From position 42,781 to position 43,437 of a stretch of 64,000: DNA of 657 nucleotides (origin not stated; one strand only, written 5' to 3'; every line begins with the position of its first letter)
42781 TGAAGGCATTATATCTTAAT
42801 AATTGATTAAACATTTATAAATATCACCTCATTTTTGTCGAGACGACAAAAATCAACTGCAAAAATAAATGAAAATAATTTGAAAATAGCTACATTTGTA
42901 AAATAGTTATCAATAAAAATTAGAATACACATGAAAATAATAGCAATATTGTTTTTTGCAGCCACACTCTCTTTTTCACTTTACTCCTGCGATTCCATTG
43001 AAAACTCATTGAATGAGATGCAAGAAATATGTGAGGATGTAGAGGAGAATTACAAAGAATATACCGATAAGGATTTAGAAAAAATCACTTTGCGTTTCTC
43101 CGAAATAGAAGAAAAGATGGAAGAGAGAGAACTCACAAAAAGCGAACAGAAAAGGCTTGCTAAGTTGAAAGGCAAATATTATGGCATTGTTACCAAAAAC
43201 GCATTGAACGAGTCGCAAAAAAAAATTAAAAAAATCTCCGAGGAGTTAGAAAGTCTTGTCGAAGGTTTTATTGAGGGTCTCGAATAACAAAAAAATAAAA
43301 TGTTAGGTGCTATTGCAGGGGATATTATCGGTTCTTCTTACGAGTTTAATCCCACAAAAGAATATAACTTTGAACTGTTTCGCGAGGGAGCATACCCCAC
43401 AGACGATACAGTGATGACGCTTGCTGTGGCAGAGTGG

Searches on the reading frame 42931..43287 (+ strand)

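Call 4: search_protein_families(library=pfam, proteins=[window:42931-43287:+], max_evalue=0.1)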
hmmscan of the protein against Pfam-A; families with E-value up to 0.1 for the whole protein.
window:42931-43287:+ (118 aa): 11 families
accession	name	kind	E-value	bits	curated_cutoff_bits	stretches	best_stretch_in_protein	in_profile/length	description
PF20203.3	DUF6565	-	1.8e-05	25.4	24.5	1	37-115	1-86/86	Domain of unknown function (DUF6565)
PF19579.4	FtsL_2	-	0.0044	17.3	24.6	1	5-73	20-89/100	Bacteriodetes cell division protein (FtsL-like)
PF11932.13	DUF3450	-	0.0085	15.9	32.6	1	10-118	9-110/241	Protein of unknown function (DUF3450)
PF08393.18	DHC_N2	-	0.013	14.9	31.9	1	22-110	144-225/403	Dynein heavy chain, N-terminal region 2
PF02601.20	Exonuc_VII_L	-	0.016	15.2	35.9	1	22-109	180-269/315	Exonuclease VII, large subunit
PF03961.19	FapA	-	0.028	14.5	31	1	29-110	153-231/272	Flagellar Assembly Protein A beta solenoid domain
PF08824.15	Serine_rich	-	0.042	14.2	26.9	0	19-61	48-91/157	Serine rich protein interaction domain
PF02099.23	Josephin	-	0.059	13.6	26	1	43-104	19-87/157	Josephin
PF00435.27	Spectrin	-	0.075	14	29.9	0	25-67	58-100/105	Spectrin repeat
PF14164.11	YqzH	-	0.088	13.3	30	1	16-50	15-51/64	YqzH-like protein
PF25472.1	DUF7902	-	0.095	13.4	26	0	73-111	7-45/85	Domain of unknown function (DUF7902)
